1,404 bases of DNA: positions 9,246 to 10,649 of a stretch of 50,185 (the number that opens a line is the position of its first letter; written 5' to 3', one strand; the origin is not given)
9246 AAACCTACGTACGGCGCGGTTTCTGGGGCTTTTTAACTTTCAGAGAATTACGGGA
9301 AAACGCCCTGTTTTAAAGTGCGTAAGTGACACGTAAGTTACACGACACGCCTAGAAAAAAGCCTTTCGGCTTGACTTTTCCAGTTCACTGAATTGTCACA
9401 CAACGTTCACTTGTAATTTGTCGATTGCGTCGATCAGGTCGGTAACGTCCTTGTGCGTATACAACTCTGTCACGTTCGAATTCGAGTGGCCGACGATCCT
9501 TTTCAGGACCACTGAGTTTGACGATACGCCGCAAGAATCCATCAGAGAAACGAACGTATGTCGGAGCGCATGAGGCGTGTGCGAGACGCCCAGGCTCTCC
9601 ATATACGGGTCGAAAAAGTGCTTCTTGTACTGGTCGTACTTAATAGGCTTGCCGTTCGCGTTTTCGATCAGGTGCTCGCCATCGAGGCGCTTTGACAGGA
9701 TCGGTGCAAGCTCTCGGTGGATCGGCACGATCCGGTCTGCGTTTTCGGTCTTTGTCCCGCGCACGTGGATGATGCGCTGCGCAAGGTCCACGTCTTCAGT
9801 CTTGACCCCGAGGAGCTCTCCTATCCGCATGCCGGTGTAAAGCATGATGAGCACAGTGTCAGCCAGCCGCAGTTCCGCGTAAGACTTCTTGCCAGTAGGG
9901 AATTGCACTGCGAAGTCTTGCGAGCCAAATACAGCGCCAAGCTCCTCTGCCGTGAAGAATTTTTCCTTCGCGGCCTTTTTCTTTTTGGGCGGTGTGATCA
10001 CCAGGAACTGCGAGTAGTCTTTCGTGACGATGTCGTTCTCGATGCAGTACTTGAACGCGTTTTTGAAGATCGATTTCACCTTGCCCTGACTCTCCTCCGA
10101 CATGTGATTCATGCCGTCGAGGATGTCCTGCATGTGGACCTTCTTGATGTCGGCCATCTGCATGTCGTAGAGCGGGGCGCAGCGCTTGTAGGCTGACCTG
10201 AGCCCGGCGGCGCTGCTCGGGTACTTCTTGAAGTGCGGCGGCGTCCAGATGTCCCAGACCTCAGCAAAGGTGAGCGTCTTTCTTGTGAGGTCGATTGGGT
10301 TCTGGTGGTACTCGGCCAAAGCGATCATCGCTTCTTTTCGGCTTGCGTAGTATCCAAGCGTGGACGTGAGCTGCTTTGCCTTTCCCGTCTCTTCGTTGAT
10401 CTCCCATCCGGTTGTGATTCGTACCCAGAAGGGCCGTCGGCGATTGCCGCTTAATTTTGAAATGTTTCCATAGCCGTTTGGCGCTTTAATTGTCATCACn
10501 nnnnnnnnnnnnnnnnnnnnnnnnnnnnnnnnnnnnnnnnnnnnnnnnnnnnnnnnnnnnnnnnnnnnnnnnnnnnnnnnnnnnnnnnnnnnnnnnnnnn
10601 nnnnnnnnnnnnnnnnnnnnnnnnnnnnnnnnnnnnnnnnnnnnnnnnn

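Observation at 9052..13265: A second, self-contained integrase-immunity-replication module splits the lysis cassette (endolysin | 3.8 kb | Rz/Rz1)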

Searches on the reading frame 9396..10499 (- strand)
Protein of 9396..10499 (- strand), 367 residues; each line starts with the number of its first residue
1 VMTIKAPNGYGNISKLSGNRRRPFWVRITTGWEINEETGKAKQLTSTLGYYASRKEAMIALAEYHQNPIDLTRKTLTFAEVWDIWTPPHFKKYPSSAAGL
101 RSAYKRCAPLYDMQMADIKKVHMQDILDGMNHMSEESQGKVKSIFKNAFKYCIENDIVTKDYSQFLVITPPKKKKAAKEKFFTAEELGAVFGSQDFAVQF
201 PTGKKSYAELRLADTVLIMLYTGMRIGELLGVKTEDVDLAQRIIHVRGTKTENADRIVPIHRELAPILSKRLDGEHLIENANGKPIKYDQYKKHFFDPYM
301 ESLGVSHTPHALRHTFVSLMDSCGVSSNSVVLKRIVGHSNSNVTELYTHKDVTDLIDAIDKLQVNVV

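Call 4: search_protein_families(library=pfam, proteins=[window:9396-10499:-], max_evalue=0.01)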
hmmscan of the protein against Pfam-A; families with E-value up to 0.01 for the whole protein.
window:9396-10499:- (367 aa): 1 family
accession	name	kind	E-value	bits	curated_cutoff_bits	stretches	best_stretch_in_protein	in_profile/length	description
PF00589.27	Phage_integrase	-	2.4e-21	76.7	27.1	1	208-351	20-169/172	Phage integrase family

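Call 6: search_protein_families(library=phrogs, proteins=[window:9396-10499:-], max_evalue=0.01)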
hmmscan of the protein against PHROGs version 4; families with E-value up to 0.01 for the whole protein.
window:9396-10499:- (367 aa): 7 families
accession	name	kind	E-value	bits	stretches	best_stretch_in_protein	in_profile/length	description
phrog_1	-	integration and excision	3.9e-53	182.6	1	20-362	120-447/611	integrase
phrog_216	-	integration and excision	1.1e-22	81.5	1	169-363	43-237/301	integrase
phrog_7685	-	integration and excision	2e-06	28.5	1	250-350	123-223/240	integrase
phrog_7269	-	integration and excision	2.4e-05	25.2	1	297-361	18-80/89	integrase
phrog_5830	-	integration and excision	0.00046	20.5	0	222-287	141-204/318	integrase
phrog_23271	-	unknown function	0.0068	17.3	0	301-350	3-50/67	-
phrog_34557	-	integration and excision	0.0094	16.7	0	275-350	94-166/183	integrase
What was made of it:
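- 9396..10499 (-): Tyrosine integrase A. Phage_integrase and phrog_1 (calls 4, 6).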

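Call 10: find_encoding_contigs(protein=window:9396-10499:-, flank=10000, max_places=10)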
Protein window:9396-10499:- (367 aa): no gene with exactly this product is on record in the collection.
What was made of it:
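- Tried and rejected: Exact look-up of the intA protein: not on record (call 10).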

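Call 13: find_homologous_proteins(query=window:9396-10499:-, max_evalue=1e-20)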
Query window:9396-10499:- (367 aa): 1383 proteins with E <= 1e-20 among 3848 candidates; the best 120 are listed.
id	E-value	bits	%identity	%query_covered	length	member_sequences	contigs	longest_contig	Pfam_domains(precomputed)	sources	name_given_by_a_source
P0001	7.5e-245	829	99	100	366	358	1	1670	PF00589.28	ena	-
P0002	3.9e-236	801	96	99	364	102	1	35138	PF00589.28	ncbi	-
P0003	2.2e-235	798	95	99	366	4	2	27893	PF00589.28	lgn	-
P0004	1.0e-190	651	79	96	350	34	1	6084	PF00589.28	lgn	-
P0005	5.1e-165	567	78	84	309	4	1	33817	PF00589.28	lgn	-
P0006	4.3e-161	554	98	69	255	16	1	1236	PF00589.28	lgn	-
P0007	1.5e-160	552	87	77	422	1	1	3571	PF01381.29,PF00589.28,PF13560.13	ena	-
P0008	8.2e-157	540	63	98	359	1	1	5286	PF00589.28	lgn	-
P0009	2.0e-156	538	63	99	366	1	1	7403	PF00589.28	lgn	-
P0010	1.1e-153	529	62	98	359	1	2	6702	PF00589.28,PF22823.3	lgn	-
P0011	2.4e-146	505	59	99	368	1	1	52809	PF00589.28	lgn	-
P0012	1.3e-145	503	61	98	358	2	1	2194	PF00589.28,PF22823.3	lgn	-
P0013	2.0e-145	502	61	98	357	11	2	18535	PF00589.28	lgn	-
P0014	3.2e-145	502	60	98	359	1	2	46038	PF00589.28,PF22823.3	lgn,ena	-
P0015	1.1e-141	490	57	98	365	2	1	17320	PF00589.28,PF22823.3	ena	-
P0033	5.0e-134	465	57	98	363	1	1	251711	PF00589.28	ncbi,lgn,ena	-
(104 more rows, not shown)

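Call 14: find_encoding_contigs(protein=P0005, flank=10000, max_places=3)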
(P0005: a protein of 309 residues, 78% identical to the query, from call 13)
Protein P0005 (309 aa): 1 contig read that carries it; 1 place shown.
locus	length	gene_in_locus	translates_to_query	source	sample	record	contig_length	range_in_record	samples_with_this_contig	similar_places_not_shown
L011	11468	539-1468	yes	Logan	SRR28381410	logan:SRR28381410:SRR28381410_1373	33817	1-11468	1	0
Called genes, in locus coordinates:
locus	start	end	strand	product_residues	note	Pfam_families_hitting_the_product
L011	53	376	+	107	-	PF13560:HTH_31 (weak), PF01381:HTH_3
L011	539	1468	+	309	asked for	PF00589:Phage_integrase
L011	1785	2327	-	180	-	PF01520:Amidase_3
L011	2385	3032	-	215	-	-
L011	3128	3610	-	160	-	PF05105:Phage_holin_4_1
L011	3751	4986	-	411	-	PF01391:Collagen, PF13884:Peptidase_S74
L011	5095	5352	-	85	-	-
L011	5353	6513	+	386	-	PF13641:Glyco_tranf_2_3, PF00535:Glycos_transf_2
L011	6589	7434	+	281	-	PF04230:PS_pyruv_trans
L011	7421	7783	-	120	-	PF16778:Phage_tail_APC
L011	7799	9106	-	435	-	-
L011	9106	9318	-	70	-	-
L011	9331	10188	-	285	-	-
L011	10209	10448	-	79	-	-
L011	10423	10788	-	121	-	-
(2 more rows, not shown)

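Call 15: find_encoding_contigs(protein=P0011, flank=10000, max_places=3)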
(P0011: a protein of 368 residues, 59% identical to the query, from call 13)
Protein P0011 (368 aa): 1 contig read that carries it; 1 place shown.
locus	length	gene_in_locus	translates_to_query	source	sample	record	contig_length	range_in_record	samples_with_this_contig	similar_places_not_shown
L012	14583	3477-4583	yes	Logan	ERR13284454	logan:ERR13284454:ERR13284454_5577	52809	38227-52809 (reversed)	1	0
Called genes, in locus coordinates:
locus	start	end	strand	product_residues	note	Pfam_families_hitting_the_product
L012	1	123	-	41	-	?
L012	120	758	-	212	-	PF04404:ERF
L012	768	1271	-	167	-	PF05565:Sipho_Gp157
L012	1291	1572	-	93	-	-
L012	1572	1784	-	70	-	-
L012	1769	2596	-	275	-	PF02498:Bro-N, PF03374:ANT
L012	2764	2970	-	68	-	PF13560:HTH_31, PF01381:HTH_3, PF12844:HTH_19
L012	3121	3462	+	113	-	-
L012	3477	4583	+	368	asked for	PF00589:Phage_integrase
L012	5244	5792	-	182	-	-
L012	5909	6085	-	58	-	-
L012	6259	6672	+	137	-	-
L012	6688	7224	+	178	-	-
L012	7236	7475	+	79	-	-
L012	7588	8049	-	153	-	-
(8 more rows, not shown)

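Call 16: find_encoding_contigs(protein=P0033, flank=10000, max_places=3)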
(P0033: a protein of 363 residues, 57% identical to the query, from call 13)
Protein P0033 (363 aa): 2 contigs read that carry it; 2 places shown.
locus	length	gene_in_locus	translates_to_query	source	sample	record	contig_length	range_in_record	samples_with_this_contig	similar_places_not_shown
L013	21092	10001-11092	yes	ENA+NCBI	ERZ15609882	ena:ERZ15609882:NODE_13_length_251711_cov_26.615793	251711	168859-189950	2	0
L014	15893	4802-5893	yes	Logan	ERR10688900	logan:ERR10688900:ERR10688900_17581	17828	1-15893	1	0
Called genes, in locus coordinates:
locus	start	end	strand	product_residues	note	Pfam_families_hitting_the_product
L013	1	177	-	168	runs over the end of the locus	-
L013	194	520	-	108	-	PF06356:DUF1064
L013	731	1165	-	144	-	PF00436:SSB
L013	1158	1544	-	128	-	-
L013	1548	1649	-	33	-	-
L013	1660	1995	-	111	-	-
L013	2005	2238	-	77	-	-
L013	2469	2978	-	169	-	PF11753:DUF3310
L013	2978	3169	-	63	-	-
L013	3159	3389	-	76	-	-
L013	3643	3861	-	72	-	-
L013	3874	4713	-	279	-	PF01695:IstB_IS21, PF00004:AAA (weak)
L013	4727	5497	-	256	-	PF09681:Phage_rep_org_N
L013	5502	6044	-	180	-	PF05772:NinB (faint)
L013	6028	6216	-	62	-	-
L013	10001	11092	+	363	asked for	PF00589:Phage_integrase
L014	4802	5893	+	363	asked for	PF00589:Phage_integrase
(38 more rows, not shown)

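Call 18: find_related_loci(query=A1, collection=genome_contigs, flank=10000)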
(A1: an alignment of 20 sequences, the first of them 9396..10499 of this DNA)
Query A1 (367 aa) in genome_contigs; peptide patterns used: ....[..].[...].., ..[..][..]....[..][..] (x = any residue, [..] = any of these).
59 stretches matched a pattern; 48 encode a relative of the query (tblastn E <= 1e-3); 48 distinct loci.
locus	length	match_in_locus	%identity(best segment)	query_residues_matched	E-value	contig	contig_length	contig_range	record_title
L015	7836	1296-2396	97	1-367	0e+0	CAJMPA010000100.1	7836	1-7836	TPA_asm: uncultured bacterium isolate SRR413644-bin.13 genome assembly, contig: NODE_3286_length_7836_cov_3.152551, whol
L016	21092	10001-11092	96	4-367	0e+0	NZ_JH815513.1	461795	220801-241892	Sutterella wadsworthensis 2_1_59BFAA supercont1.1, whole genome shotgun sequence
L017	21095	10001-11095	52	2-364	6e-138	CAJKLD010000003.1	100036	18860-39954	MAG TPA_asm: uncultured Phascolarctobacterium sp. isolate ERR1600716-bin.39 genome assembly, contig: NODE_296_length_100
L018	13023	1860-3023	38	4-361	7e-88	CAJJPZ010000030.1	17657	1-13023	MAG TPA_asm: uncultured Eubacterium sp. isolate ERR260134-bin.27 genome assembly, contig: NODE_2226_length_17657_cov_4.5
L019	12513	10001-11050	40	2-367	4e-83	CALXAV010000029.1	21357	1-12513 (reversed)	MAG: uncultured Clostridia bacterium isolate BRZ_HK__bin22 genome assembly, contig: BRZ_HK__NODE_2951_length_21357_cov_5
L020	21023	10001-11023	41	4-360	1e-82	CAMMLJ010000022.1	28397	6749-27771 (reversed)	MAG: uncultured Clostridium sp. isolate ERR7167062_bin.47_MetaWRAP_v1.1_MAG genome assembly, contig: NODE_755_length_283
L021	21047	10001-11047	37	4-364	2e-76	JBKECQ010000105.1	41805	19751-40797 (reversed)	MAG: Aminipila sp. isolate VLC_042 k121_17483671, whole genome shotgun sequence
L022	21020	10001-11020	38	4-362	3e-71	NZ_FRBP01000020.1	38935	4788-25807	Eubacterium callanderi strain FD, whole genome shotgun sequence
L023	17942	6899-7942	36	4-362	8e-71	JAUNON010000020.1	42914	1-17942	MAG: Lachnospiraceae bacterium isolate S34M_St_54 NODE_319_length_42914_cov_9.514384, whole genome shotgun sequence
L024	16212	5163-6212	37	2-360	2e-70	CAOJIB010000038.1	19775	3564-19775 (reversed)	MAG TPA_asm: uncultured Blautia sp. isolate SRR17684645_bin.9_metawrap_v1.3_MAG genome assembly, contig: NODE.3678_lengt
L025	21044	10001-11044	36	4-362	2e-69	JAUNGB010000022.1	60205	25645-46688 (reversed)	MAG: Eubacteriales bacterium isolate S26M_St_29 NODE_335_length_60205_cov_40.362610, whole genome shotgun sequence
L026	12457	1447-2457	37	3-363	2e-68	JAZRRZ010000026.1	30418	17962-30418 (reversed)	MAG: Christensenellaceae bacterium isolate T1900045349_YK20190039.MAGScoT_cleanbin_000022 SGB_6739_k141_3196937, whole g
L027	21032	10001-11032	37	4-366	4e-75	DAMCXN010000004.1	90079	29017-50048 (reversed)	MAG TPA_asm: Aminipila sp. isolate CTOTU50175 NODE_56_length_90079_cov_3.248189, whole genome shotgun sequence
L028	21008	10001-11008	36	4-363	6e-68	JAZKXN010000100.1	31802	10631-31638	MAG: Acutalibacteraceae bacterium isolate T1900045118_TC20190112.MAGScoT_cleanbin_000022 SGB_4820_k141_3412367, whole ge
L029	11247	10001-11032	36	1-360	5e-68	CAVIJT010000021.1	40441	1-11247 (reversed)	Lachnospiraceae bacterium isolate H07634-L1_cleanbin_000023 genome assembly, contig: Spades_H07634-L1_contig_665, whole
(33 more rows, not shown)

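Call 44: find_encoding_contigs(protein=P0004, flank=10000, max_places=4)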
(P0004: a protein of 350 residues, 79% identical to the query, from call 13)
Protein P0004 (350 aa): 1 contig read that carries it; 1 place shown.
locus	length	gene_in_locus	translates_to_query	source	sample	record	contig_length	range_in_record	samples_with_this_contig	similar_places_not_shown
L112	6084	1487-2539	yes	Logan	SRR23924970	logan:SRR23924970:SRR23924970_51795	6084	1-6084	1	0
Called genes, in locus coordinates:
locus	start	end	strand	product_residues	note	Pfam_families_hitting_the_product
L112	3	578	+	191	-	?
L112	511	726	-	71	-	PF12844:HTH_19 (weak), PF13560:HTH_31, PF01381:HTH_3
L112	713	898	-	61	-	-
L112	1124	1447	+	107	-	PF13443:HTH_26 (weak), PF13560:HTH_31 (weak), PF01381:HTH_3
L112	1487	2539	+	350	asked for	PF00589:Phage_integrase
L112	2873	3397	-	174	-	PF01520:Amidase_3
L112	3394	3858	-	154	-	PF05105:Phage_holin_4_1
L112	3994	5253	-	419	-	PF01391:Collagen, PF13884:Peptidase_S74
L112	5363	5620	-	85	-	-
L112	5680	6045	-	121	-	PF16778:Phage_tail_APC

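Call 45: find_encoding_contigs(protein=P0009, flank=10000, max_places=4)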
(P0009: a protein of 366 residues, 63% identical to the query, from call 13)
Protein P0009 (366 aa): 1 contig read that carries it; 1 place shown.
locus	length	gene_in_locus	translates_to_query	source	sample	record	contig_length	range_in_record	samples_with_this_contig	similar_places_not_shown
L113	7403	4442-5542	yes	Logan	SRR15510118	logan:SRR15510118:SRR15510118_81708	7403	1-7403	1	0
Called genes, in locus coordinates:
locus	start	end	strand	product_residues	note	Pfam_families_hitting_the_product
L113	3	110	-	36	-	?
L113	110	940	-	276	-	-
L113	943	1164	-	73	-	-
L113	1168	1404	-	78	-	-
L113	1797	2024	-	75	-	-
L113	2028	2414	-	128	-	-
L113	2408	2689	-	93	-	-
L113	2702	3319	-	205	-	-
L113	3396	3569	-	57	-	-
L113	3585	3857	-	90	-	-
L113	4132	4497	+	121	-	PF13560:HTH_31 (weak), PF01381:HTH_3, PF12844:HTH_19, PF13443:HTH_26 (weak)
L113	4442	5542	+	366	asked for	PF00589:Phage_integrase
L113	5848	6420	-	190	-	PF01520:Amidase_3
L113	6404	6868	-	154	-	PF05105:Phage_holin_4_1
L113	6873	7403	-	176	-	?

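Call 65: search_protein_families(library=ncbifam, proteins=[window:9396-10499:-], max_evalue=0.01)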
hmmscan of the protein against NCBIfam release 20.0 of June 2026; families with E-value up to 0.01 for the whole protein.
window:9396-10499:- (367 aa): 12 families
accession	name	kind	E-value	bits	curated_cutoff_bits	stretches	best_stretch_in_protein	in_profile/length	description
NF040815.2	recomb_XerA_Arch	equivalog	2.8e-25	89.4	220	1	119-355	36-259/263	site-specific tyrosine recombinase/integron integrase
TIGR02225.1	recomb_XerD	equivalog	1.1e-18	67.5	329.6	1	114-359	37-283/290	site-specific tyrosine recombinase XerD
TIGR02224.1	recomb_XerC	equivalog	1.7e-18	67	335.15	1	114-358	40-285/295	tyrosine recombinase XerC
NF001399.0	PRK00283.1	subfamily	6.8e-17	61.6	279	1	113-357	46-290/300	tyrosine recombinase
NF003462.0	PRK05084.1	equivalog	2e-13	49.8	267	1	214-363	197-357/360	tyrosine recombinase XerS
NF002331.0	PRK01287.1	subfamily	1e-10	41.1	371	1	132-355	94-317/365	site-specific tyrosine recombinase XerC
TIGR02249.1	integrase_gron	subfamily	1.2e-09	37.9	265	1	219-275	124-180/315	integron integrase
NF011946.0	PRK15417.1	equivalog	9.6e-08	31.5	435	1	288-350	253-315/337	integron integrase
NF002685.0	PRK02436.1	equivalog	1.1e-05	25.4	178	1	216-317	118-215/245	site-specific tyrosine recombinase XerD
NF007371.0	PRK09871.1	subfamily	0.00024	20.7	222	1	178-251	3-67/198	tyrosine-type DNA invertase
NF040693.1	recomb_GmtY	equivalog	0.00062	19.1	340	0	303-355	381-437/441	gamma-mobile-trio recombinase GmtY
NF007370.0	PRK09870.1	subfamily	0.0019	17.8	221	1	213-352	35-181/200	tyrosine-type DNA invertase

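Call 75: search_solved_structures(query=window:9396-10499:-, max_evalue=0.001)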
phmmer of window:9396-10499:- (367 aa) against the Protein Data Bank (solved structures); distinct sequences matched with E-value up to 0.001: 11.
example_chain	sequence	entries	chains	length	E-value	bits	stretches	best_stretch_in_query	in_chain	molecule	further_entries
4a8e_A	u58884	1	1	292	9.7e-14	54.3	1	215-363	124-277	PROBABLE TYROSINE RECOMBINASE XERC-LIKE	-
5hxy_A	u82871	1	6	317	6.1e-13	51.7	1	208-352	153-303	Tyrosine recombinase XerA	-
6en0_A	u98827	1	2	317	1.4e-09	40.6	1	195-349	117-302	Int protein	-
6emy_A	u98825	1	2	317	1.5e-09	40.6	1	195-350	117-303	Int protein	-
6emz_A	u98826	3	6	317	3.9e-09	39.2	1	195-349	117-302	Int protein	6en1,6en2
5dcf_A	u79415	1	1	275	5.4e-08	35.5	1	210-350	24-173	Tyrosine recombinase XerD,DNA translocase FtsK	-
1a0p_A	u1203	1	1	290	6.6e-08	35.2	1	210-350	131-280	SITE-SPECIFIC RECOMBINASE XERD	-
3nkh_A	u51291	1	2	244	8e-08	34.9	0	275-357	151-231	Integrase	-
5dor_A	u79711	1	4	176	8.9e-06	28.2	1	217-359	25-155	Integrase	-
5c6k_A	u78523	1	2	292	3.3e-05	26.3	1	217-359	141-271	Integrase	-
5vfz_A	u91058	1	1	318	0.00048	22.5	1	211-351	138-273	Gp33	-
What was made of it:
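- On Tyrosine (lambda-Int-type) integrase with a complex attP: PDB hits to XerA/XerC-like recombinases and an unnamed 'Int protein' (entries 6en0/6emy/6emz) (call 75).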

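Call 76: search_protein_families(library=pfam, proteins=[window:9396-10499:-], max_evalue=1)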
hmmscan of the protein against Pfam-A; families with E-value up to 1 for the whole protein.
window:9396-10499:- (367 aa): 2 families
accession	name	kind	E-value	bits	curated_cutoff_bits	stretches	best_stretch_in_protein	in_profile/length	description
PF00589.27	Phage_integrase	-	2.4e-21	76.7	27.1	1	208-351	20-169/172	Phage integrase family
PF20131.4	MC3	-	0.23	11.4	23.2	1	141-195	86-146/159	ABC-three component (ABC-3C) system Middle Component 3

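Call 90: search_dna_similar(query=window:9396-10499:-, collection=phages, mode=protein, max_rows=15)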
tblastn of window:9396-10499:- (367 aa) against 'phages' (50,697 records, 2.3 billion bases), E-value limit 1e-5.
Records with a match: 335; places in all: 335; records where one place covers at least 80% of the query: 80.
Best place of each record, by identity: <60% 335.
By first word of the organism name: Mycobacterium 149; Staphylococcus 57; Bacteriophage 32; Streptococcus 28; Synechococcus 13; Ruminococcus 9; Fusobacterium 6; Butyrivibrio 4; Faecalibacterium 4; Ralstonia 4; and 21 more.
By host as written in the record: Mycobacterium smegmatis mc2 155 108; - 47; Staphylococcus aureus 24; Mycobacterium smegmatis mc#155 21; [Ruminococcus] gnavus ATCC 29149 6; Fusobacterium nucleatum 4; Mycobacteruim smegmatis mc2 155 4; Butyrivibrio fibrisolvens DSM 3071 3; and 88 more.
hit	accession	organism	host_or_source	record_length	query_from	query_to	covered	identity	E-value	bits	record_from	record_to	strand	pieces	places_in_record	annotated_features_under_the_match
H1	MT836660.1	Bacteriophage sp.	human fecal samples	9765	4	362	98%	35.6%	2e-63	224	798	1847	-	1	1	record has no annotation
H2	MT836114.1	Bacteriophage sp.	human fecal samples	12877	4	362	98%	35.1%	2e-60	215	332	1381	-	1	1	record has no annotation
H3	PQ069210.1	Butyrivibrio phage Closwp03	Butyrivibrio sp.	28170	4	362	98%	34.9%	1e-50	187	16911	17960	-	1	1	hypothetical protein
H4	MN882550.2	Butyrivibrio phage Arawn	Butyrivibrio fibrisolvens DSM 3071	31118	4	362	98%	34.9%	1e-50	187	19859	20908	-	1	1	hypothetical protein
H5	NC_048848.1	Butyrivibrio phage Arawn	Butyrivibrio fibrisolvens DSM 3071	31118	4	362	98%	34.9%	1e-50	187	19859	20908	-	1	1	hypothetical protein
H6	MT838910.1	Bacteriophage sp.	human fecal samples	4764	4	365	99%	34.5%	3e-56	203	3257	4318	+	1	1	record has no annotation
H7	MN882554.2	Butyrivibrio phage Idris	Butyrivibrio fibrisolvens DSM 3071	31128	4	362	98%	34.5%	5e-51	188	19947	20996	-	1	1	hypothetical protein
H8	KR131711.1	Fusobacterium phage Funu2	Fusobacterium nucleatum 7_1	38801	4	363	98%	31.1%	1e-35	143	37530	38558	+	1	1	integrase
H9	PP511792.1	Dulem virus 33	Propithecus coquereli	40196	4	362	98%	30.4%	2e-30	128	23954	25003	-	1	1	integrase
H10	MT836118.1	Bacteriophage sp.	human fecal samples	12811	4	367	99%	29.3%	7e-36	144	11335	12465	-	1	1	record has no annotation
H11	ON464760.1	Fusobacterium phage JD-Fnp2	Fusobacterium nucleatum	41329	4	363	98%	29.6%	4e-36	145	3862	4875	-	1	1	site-specific integrase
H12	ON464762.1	Fusobacterium phage JD-Fnp5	Fusobacterium nucleatum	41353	4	363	98%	29.6%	4e-36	145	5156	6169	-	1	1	site-specific integrase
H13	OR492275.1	Fusobacterium phage phiHugo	Fusobacterium necrophorum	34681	5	360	97%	29.3%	3e-34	139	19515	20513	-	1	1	xerC: tyrosine recombinase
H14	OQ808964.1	Fusobacterium phage vB_FnuS_FNU4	Fusobacterium nucleatum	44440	2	362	98%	28.7%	2e-34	140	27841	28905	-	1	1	putative site-specific integrase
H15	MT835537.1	Bacteriophage sp.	human fecal samples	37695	4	360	97%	27.4%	7e-28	120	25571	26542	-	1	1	record has no annotation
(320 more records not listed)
